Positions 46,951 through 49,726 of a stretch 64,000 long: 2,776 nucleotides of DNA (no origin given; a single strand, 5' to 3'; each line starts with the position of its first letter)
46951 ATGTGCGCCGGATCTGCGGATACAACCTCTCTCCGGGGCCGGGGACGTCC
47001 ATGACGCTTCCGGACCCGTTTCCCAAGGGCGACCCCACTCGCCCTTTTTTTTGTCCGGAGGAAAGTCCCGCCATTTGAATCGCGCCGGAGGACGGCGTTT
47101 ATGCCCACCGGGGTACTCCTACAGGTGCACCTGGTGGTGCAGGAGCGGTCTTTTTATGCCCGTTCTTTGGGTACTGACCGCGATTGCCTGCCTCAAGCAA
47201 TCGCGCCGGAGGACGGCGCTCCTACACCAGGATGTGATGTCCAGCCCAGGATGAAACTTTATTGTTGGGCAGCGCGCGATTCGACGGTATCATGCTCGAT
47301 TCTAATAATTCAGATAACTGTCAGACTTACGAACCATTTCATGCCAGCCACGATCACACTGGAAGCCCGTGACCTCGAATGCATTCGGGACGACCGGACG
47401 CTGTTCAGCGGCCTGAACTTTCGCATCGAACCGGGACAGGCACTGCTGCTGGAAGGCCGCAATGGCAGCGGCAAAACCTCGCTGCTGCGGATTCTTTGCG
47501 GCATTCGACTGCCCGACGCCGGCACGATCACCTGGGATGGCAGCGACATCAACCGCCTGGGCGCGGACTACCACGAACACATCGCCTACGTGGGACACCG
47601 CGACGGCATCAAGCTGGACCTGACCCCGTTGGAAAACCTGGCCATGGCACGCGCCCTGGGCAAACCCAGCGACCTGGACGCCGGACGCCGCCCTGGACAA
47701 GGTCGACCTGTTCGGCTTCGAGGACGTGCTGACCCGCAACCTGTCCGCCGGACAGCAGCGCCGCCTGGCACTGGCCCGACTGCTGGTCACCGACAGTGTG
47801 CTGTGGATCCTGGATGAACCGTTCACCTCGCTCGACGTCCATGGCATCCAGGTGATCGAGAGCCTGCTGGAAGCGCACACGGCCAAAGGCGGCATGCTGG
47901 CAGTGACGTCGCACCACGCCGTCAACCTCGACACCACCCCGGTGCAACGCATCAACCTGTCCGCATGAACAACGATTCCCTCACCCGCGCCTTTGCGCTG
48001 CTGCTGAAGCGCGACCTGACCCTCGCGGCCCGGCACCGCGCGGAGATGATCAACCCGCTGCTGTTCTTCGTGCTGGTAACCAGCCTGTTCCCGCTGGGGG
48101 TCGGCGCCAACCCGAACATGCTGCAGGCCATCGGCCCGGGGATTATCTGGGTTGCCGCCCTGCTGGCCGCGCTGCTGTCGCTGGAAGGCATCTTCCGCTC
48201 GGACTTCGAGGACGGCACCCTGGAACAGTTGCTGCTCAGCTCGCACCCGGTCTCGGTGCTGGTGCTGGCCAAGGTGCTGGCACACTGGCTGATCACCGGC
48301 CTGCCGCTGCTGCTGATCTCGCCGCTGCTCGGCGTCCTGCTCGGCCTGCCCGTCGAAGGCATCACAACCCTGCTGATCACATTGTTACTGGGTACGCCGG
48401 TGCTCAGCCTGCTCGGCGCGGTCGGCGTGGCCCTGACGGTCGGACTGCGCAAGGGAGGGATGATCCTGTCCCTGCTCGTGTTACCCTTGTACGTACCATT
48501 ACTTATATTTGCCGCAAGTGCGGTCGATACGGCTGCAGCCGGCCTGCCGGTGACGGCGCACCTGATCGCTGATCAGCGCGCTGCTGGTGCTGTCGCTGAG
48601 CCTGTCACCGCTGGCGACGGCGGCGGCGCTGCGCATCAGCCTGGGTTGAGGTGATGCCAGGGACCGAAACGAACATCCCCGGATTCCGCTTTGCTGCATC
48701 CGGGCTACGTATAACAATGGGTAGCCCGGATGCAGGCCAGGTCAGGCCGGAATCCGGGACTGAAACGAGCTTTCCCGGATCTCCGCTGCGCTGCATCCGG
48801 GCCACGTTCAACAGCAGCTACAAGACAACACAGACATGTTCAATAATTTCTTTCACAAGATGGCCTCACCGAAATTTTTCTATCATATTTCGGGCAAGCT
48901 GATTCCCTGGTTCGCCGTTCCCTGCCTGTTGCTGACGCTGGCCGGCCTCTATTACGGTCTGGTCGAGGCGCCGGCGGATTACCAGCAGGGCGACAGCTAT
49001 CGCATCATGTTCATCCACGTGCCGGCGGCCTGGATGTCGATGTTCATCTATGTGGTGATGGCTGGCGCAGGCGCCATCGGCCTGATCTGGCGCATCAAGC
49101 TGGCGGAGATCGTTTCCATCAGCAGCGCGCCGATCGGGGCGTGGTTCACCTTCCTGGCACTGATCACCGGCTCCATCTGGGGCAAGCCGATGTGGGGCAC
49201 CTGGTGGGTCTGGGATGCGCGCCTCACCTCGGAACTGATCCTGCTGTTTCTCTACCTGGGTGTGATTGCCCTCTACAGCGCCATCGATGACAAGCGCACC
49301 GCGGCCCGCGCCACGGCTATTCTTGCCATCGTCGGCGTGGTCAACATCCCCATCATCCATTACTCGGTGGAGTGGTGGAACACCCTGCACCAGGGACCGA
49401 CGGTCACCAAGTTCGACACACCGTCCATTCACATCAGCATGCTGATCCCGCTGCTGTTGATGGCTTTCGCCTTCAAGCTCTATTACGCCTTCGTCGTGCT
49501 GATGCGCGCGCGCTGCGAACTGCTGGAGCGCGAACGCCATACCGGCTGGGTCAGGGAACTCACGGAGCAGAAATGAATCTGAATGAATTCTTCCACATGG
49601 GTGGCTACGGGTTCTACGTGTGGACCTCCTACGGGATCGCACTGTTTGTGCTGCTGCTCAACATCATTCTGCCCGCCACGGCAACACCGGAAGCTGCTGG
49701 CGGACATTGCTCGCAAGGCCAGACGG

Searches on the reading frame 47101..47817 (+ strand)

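Call 51: search_protein_families(library=pfam, proteins=[window:47101-47817:+], max_evalue=0.0001)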
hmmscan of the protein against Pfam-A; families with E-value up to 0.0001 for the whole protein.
window:47101-47817:+ (238 aa): 1 family
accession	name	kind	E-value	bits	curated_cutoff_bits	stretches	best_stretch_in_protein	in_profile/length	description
PF00005.33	ABC_tran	-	4.8e-15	56.8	25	1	103-185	2-80/137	ABC transporter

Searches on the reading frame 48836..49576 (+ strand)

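Call 51: search_protein_families(library=pfam, proteins=[window:48836-49576:+], max_evalue=0.0001)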
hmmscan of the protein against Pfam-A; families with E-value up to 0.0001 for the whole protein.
window:48836-49576:+ (246 aa): 1 family
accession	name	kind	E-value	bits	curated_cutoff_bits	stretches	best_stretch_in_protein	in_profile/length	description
PF01578.25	Cytochrom_C_asm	-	6.8e-40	137.4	29.9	1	20-185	15-212/212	Cytochrome C assembly protein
